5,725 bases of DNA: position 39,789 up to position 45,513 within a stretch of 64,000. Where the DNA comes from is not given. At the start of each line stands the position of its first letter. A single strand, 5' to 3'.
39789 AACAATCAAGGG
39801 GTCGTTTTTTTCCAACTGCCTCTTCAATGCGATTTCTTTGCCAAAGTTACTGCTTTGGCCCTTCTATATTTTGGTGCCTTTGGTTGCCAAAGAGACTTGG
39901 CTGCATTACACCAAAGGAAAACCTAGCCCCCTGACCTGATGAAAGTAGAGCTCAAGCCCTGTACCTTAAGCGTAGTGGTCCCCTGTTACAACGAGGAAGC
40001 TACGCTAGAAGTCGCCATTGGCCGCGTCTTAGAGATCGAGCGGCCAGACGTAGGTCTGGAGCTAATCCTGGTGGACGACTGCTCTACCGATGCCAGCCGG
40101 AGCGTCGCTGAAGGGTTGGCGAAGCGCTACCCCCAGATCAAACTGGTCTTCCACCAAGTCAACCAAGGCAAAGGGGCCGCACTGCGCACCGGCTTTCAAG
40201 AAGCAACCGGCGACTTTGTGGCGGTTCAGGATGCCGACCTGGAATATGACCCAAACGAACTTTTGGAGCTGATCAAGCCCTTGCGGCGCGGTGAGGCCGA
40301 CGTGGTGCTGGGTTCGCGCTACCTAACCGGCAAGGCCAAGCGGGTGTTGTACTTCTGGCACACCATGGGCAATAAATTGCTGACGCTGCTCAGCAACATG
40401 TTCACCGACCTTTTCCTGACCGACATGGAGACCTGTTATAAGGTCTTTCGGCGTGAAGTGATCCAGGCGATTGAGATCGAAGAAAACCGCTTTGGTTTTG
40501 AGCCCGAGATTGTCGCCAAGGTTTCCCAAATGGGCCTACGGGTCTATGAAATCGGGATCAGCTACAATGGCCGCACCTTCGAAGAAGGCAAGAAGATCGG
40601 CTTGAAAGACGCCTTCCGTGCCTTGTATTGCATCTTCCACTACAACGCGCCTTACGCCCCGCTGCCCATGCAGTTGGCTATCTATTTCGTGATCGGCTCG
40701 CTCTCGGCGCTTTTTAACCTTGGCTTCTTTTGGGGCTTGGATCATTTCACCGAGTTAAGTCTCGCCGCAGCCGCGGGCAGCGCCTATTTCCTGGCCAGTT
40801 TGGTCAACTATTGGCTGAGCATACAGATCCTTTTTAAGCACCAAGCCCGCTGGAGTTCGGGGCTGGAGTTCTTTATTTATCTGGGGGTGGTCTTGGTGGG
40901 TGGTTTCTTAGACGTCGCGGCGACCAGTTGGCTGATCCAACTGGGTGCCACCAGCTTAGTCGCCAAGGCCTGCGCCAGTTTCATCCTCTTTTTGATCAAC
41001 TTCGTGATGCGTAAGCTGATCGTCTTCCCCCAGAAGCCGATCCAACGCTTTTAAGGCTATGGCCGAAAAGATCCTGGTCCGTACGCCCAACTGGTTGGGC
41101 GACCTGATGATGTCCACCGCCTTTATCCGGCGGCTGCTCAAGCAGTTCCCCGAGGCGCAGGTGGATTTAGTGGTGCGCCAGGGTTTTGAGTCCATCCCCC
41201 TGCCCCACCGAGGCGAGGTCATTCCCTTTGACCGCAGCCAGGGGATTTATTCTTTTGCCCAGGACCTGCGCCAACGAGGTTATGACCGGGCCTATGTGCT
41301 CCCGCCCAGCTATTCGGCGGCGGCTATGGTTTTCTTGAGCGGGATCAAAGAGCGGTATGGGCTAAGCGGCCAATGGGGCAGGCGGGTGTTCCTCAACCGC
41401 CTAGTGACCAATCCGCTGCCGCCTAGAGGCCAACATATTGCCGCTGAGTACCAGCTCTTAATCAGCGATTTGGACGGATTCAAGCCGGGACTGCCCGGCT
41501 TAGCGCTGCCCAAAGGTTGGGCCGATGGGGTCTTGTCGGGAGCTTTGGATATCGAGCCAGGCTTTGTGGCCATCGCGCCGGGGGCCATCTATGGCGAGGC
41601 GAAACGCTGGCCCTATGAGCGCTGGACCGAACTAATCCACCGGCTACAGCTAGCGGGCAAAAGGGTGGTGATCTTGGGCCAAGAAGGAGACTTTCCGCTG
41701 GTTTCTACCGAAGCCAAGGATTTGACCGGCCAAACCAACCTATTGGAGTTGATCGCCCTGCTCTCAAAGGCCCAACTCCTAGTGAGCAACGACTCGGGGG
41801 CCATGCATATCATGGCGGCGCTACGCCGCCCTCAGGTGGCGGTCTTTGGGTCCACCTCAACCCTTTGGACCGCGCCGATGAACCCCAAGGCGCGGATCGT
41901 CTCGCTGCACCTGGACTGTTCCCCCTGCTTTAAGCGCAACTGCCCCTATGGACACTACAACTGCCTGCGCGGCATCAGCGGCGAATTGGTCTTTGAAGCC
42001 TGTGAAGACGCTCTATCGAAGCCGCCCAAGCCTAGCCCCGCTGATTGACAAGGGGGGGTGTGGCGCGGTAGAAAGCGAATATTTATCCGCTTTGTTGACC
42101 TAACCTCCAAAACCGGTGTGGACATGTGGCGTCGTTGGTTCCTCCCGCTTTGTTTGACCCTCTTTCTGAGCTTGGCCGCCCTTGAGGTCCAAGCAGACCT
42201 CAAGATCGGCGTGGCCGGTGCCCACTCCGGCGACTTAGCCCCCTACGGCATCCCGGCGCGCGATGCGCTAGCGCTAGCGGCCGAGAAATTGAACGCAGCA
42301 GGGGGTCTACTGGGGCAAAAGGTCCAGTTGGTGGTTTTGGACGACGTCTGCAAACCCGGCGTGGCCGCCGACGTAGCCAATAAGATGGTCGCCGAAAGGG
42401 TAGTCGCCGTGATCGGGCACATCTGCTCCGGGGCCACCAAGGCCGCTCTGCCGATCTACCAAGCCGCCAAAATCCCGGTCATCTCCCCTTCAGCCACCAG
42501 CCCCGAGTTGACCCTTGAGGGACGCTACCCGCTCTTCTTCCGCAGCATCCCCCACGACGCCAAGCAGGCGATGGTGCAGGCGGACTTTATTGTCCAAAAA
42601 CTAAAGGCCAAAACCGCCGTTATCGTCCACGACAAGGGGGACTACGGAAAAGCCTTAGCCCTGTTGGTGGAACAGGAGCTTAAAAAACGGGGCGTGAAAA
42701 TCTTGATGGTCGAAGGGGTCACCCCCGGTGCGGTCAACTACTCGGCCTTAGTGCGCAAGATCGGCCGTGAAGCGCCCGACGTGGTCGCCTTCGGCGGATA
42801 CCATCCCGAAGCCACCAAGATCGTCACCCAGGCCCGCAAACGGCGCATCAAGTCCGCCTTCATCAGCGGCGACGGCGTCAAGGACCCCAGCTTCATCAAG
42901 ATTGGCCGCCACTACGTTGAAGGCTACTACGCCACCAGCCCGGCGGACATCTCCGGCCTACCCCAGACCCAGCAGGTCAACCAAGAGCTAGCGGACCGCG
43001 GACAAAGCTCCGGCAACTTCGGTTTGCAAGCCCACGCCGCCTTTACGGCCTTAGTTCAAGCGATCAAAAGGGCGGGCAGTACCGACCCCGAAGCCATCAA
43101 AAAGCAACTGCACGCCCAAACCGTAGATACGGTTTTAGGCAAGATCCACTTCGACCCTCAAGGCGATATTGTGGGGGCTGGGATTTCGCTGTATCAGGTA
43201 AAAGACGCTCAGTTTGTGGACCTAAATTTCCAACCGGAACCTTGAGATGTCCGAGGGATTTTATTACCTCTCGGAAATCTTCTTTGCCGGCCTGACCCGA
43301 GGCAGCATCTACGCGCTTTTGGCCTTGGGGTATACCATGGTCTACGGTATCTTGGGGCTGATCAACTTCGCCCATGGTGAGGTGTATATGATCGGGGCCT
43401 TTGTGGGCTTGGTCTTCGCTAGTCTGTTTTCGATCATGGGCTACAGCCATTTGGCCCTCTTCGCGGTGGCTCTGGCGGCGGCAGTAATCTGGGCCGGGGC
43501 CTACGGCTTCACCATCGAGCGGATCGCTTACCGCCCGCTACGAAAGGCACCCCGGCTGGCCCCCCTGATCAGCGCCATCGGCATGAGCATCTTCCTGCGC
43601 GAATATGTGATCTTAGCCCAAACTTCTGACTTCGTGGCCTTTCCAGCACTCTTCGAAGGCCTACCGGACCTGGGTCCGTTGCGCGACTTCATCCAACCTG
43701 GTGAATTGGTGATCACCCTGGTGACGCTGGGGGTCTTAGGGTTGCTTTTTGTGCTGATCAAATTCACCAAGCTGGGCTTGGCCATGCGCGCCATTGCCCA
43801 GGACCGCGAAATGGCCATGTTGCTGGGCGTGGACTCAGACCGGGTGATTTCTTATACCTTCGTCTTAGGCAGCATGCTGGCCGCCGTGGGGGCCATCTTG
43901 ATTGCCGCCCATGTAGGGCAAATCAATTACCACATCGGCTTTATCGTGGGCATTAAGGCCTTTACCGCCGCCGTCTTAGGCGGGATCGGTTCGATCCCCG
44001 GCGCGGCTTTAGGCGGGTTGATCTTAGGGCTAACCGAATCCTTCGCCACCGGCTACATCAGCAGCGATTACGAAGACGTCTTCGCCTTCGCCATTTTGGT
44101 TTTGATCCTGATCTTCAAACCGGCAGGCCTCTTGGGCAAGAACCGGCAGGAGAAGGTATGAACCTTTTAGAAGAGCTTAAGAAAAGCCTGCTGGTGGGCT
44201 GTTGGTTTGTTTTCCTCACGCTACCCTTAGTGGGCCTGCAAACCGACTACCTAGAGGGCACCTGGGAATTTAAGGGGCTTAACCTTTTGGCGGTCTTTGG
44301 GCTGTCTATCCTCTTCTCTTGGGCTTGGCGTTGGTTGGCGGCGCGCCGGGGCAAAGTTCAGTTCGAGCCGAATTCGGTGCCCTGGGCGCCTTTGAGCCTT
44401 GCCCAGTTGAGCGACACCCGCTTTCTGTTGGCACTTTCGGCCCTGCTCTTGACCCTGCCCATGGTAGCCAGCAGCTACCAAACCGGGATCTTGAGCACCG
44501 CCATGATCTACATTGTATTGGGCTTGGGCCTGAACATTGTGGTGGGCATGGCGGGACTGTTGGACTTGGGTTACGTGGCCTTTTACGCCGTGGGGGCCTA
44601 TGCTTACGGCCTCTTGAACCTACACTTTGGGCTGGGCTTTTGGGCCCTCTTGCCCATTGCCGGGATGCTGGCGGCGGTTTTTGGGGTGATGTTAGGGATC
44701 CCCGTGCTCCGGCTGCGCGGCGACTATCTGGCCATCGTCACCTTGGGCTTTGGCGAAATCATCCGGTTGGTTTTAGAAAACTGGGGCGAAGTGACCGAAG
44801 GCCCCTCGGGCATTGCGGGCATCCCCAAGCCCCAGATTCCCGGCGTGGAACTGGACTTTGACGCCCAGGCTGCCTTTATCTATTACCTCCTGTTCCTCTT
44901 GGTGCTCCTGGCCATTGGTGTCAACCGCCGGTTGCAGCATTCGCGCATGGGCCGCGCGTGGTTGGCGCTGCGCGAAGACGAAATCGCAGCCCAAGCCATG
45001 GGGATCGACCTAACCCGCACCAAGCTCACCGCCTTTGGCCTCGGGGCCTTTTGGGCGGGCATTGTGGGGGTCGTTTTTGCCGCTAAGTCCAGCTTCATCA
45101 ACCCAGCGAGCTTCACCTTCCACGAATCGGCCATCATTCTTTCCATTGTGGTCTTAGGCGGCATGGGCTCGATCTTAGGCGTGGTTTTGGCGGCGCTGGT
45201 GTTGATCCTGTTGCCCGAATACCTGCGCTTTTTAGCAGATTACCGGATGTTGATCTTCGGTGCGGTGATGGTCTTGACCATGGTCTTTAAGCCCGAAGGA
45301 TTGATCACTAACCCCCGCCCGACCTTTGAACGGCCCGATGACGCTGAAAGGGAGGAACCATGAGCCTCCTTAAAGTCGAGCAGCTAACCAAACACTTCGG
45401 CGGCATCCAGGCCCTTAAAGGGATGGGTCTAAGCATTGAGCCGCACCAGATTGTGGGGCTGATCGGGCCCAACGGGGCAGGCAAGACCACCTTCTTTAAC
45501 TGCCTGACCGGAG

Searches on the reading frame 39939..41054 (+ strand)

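Call 88: search_protein_families(library=pfam, proteins=[window:39939-41054:+], max_evalue=0.00001)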
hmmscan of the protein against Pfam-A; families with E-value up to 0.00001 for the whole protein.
window:39939-41054:+ (371 aa): 3 families
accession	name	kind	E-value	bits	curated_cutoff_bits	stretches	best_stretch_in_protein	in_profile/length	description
PF00535.33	Glycos_transf_2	-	6.1e-38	130.8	23.3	1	11-177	1-166/168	Glycosyl transferase family 2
PF04138.20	GtrA_DPMS_TM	-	2.1e-13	50.9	26.1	1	249-363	2-117/117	GtrA/DPMS, transmembrane domain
PF13641.12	Glyco_tranf_2_3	-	6.1e-12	46.5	27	1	10-140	3-135/230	Glycosyltransferase like family 2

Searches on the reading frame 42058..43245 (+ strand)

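Call 88: search_protein_families(library=pfam, proteins=[window:42058-43245:+], max_evalue=0.00001)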
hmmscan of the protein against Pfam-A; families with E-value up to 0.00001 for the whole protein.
window:42058-43245:+ (395 aa): 3 families
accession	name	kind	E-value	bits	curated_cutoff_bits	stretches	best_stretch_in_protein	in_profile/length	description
PF13458.12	Peripla_BP_6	-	7.2e-58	197.3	31.7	1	48-383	2-341/343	Periplasmic binding protein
PF01094.35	ANF_receptor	-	1.2e-36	127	25.4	1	68-382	3-351/353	Receptor family ligand binding region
PF13433.12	Peripla_BP_5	-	5.7e-19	68.9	27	1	48-368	1-323/363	Periplasmic binding protein domain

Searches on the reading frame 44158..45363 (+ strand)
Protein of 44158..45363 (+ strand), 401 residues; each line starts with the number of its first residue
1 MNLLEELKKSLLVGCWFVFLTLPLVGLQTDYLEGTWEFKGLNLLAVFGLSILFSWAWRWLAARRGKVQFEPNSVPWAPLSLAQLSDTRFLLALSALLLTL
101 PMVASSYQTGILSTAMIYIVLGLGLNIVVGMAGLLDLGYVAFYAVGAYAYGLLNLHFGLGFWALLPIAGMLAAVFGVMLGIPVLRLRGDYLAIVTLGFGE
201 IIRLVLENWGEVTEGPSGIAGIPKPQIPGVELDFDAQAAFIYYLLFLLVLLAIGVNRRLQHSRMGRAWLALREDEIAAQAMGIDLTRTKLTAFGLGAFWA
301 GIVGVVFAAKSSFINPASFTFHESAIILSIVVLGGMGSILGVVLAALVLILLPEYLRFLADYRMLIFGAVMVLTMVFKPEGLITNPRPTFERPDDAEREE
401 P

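Call 88: search_protein_families(library=pfam, proteins=[window:44158-45363:+], max_evalue=0.00001)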
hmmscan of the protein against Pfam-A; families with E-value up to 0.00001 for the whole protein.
window:44158-45363:+ (401 aa): 1 family
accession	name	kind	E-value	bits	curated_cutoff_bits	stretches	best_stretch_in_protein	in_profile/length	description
PF02653.21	BPD_transp_2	-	2.7e-52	178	26.8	1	110-375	4-269/269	Branched-chain amino acid transport system / permease component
